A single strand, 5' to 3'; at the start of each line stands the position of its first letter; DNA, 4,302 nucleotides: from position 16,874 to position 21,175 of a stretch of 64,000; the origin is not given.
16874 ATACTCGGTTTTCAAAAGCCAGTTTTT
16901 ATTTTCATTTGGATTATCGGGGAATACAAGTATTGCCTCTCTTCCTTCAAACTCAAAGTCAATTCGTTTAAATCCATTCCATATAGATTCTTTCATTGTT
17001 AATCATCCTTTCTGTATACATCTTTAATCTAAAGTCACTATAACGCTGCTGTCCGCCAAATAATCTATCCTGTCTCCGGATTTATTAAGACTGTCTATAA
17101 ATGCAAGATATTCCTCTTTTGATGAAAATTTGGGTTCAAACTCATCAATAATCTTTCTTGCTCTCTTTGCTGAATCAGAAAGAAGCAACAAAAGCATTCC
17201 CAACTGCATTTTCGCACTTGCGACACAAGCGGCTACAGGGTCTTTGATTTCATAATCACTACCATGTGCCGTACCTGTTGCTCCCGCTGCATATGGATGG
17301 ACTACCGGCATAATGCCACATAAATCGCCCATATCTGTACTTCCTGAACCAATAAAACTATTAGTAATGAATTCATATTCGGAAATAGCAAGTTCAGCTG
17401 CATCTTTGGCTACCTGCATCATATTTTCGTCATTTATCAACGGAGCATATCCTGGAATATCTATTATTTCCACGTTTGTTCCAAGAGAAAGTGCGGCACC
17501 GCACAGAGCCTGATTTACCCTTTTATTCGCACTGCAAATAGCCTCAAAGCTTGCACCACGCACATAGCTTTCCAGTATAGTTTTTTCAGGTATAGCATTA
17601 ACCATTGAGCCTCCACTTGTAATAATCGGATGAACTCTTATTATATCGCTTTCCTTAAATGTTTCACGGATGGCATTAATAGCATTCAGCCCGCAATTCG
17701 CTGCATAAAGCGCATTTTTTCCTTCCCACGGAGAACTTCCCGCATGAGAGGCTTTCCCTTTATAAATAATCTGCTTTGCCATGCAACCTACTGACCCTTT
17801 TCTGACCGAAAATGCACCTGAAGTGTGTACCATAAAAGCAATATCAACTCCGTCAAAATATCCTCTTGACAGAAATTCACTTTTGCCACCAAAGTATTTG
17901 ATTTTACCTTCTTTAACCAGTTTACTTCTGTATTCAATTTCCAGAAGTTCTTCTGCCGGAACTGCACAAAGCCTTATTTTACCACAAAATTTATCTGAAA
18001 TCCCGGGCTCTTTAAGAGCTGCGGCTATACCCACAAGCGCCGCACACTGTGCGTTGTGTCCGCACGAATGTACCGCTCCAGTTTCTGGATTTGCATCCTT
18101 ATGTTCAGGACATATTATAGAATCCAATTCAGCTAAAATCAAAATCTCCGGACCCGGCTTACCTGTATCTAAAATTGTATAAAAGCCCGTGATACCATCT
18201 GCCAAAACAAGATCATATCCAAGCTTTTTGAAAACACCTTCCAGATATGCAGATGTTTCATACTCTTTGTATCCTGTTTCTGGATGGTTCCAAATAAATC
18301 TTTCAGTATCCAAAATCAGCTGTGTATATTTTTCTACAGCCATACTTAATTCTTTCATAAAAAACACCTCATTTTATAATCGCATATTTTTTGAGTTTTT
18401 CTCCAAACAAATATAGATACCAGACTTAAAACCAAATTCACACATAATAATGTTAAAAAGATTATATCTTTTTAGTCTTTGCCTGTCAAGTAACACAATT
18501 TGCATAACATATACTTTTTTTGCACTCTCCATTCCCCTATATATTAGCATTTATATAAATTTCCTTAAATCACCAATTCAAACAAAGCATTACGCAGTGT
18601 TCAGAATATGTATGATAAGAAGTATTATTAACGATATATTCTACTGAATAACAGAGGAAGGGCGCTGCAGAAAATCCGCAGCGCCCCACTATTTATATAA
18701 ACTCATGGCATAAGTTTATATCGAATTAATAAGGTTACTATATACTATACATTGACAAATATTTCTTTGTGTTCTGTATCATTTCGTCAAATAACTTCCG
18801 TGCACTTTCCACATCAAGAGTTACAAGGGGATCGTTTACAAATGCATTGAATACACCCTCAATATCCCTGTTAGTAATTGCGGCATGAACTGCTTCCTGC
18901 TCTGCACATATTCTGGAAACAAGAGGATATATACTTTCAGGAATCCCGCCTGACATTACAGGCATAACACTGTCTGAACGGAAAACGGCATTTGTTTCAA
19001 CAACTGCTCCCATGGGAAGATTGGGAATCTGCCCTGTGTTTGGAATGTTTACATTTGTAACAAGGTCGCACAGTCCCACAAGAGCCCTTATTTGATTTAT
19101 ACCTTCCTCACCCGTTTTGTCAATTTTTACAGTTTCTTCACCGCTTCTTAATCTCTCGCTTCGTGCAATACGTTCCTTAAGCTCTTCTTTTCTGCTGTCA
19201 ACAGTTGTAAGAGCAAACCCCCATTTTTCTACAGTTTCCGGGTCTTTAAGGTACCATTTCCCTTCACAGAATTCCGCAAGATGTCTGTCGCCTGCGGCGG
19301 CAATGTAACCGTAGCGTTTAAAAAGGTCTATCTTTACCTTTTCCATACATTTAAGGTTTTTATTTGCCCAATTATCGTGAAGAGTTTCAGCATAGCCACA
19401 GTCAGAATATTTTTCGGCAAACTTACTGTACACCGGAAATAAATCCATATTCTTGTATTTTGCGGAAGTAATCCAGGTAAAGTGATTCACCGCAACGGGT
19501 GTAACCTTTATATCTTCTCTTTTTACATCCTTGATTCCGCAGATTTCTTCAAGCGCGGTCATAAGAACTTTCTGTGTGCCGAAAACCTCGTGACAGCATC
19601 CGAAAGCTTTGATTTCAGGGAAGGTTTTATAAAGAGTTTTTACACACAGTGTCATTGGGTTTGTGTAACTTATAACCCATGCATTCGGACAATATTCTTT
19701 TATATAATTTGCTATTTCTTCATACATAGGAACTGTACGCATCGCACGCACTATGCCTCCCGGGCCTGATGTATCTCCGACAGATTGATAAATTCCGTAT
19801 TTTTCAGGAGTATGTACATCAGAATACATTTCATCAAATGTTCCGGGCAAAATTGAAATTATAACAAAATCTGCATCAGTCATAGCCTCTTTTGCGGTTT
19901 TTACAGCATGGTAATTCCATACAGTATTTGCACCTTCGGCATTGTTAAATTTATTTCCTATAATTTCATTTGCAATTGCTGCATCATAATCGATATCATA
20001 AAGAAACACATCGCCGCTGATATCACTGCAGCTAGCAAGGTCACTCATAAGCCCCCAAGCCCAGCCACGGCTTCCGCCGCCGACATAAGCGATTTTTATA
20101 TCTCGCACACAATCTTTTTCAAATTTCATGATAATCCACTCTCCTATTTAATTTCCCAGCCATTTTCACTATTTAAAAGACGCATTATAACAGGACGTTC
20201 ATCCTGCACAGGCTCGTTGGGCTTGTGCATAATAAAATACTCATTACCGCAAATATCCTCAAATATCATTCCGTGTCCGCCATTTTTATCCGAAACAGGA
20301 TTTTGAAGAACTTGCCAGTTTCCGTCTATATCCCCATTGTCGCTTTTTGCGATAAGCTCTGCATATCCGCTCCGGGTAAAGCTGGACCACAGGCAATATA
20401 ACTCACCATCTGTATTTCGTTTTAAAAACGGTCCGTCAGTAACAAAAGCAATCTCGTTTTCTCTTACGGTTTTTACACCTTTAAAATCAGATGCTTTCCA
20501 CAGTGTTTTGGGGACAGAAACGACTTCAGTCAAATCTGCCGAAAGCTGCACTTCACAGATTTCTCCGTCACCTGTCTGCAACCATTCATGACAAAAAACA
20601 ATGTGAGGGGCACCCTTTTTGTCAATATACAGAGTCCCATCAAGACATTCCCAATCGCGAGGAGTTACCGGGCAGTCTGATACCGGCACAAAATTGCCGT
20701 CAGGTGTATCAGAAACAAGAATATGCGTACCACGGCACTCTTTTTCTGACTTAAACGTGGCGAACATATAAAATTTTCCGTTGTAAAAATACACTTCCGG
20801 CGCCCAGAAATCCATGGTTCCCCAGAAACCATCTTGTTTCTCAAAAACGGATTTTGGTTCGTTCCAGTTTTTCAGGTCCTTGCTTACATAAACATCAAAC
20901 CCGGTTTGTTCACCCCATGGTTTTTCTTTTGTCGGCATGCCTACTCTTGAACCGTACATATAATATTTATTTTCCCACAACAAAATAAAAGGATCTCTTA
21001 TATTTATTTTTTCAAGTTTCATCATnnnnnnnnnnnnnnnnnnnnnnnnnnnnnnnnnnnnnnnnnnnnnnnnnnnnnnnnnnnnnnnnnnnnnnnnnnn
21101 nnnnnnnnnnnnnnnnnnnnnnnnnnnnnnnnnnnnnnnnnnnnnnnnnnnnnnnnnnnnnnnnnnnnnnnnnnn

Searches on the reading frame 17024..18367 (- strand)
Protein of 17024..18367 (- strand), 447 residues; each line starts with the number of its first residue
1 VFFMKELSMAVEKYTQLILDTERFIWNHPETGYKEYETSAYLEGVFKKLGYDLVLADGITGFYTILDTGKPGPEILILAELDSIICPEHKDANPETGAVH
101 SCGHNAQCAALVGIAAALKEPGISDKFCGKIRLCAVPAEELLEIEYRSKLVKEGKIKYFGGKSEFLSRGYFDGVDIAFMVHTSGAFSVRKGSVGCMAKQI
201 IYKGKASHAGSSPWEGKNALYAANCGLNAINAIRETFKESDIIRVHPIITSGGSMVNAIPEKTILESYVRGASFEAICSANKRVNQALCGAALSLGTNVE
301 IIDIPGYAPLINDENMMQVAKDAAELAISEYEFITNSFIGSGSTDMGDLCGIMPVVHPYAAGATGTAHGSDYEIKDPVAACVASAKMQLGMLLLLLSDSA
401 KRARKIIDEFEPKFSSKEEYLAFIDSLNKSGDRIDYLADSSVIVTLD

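Call 5: search_protein_families(library=pfam, proteins=[window:17024-18367:-])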
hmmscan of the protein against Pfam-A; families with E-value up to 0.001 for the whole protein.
window:17024-18367:- (447 aa): 2 families
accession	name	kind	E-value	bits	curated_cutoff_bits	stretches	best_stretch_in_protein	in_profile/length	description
PF01546.33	Peptidase_M20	-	2.1e-09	38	24.6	1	94-384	23-196/206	Peptidase family M20/M25/M40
PF07687.19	M20_dimer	-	4.9e-05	23.7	21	1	190-287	4-98/107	Peptidase dimerisation domain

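Call 10: search_protein_families(library=ncbifam, proteins=[window:17024-18367:-], max_evalue=0.01)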
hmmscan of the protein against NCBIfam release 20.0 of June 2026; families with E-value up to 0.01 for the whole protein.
window:17024-18367:- (447 aa): 17 families
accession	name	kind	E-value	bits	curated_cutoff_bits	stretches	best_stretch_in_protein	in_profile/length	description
TIGR01891.1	amidohydrolases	subfamily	3.1e-51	174.7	153.75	1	19-362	2-340/366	amidohydrolase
NF040868.1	carboxypep_CpsA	equivalog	1.1e-26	93.5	500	1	5-323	2-315/391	carboxypeptidase CpsA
NF038260.1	ectoine_DoeB_2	equivalog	2.1e-13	49.9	550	1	22-324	12-304/378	N(2)-acetyl-L-2,4-diaminobutanoate deacetylase DoeB2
NF005602.0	PRK07338.1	equivalog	2.8e-09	36.1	357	1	188-290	201-297/409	hydrolase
TIGR01910.1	DapE-ArgE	subfamily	7.8e-09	35.2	217.6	1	129-371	129-359/373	ArgE/DapE family deacylase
NF004788.0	PRK06133.1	subfamily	1.1e-08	34.4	349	1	191-326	213-344/417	glutamate carboxypeptidase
NF006365.0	PRK08588.1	subfamily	2.4e-07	30.4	289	1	161-329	145-318/383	succinyl-diaminopimelate desuccinylase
NF006771.0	PRK09290.1-5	subfamily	3.5e-07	29.1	399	1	188-334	208-354/413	allantoate amidohydrolase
NF009555.0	PRK13004.1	equivalog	5.2e-06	25.6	321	1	185-242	173-229/399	YgeY family selenium metabolism-linked hydrolase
TIGR01900.1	dapE-gram_pos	equivalog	5.2e-06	25.6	304.2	1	175-293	146-266/351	succinyl-diaminopimelate desuccinylase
NF006772.0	PRK09290.2-1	subfamily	8.3e-06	24.8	424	1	185-325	211-351/430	allantoate amidohydrolase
NF006769.0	PRK09290.1-3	subfamily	1.2e-05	24.2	452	1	188-330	210-353/417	allantoate amidohydrolase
NF058540.1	Ncarbamyl_ErtE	equivalog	5.7e-05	21.9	520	1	193-327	215-352/418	N-carbamyl-l-glutamate amidohydrolase ErtE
NF006399.0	PRK08651.1-2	equivalog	0.00012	21.2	381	1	174-263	158-243/405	succinyl-diaminopimelate desuccinylase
TIGR01879.1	hydantase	subfamily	0.0016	17.4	204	1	190-357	202-365/401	hydantoinase/carbamoylase family amidase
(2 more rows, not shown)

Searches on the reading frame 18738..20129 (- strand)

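Call 6: search_protein_families(library=pfam, proteins=[window:18738-20129:-])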
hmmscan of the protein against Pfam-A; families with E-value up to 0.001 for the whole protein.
window:18738-20129:- (463 aa): 2 families
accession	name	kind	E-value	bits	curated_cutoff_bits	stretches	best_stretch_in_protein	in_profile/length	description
PF02056.22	Glyco_hydro_4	-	3.2e-55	187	23.2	1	12-194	1-182/183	Family 4 glycosyl hydrolase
PF11975.13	Glyco_hydro_4C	-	1.1e-41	143.6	24.1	1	214-436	4-211/211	Family 4 glycosyl hydrolase C-terminal domain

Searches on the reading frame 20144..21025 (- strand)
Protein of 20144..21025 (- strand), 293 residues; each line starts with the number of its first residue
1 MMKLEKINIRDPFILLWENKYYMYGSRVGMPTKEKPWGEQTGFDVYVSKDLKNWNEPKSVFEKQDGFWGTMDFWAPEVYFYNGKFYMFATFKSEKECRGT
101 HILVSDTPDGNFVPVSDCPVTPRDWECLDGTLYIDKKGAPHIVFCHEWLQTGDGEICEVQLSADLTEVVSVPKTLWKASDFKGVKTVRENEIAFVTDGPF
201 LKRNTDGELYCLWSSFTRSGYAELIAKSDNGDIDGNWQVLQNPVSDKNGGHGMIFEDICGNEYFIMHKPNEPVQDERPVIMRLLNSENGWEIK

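Call 6: search_protein_families(library=pfam, proteins=[window:20144-21025:-])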
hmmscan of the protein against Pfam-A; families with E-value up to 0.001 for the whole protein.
window:20144-21025:- (293 aa): 1 family
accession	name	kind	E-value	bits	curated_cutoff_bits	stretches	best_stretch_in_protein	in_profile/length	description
PF04616.20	Glyco_hydro_43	-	1.7e-36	126.5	32.2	1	10-275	11-272/288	Glycosyl hydrolases family 43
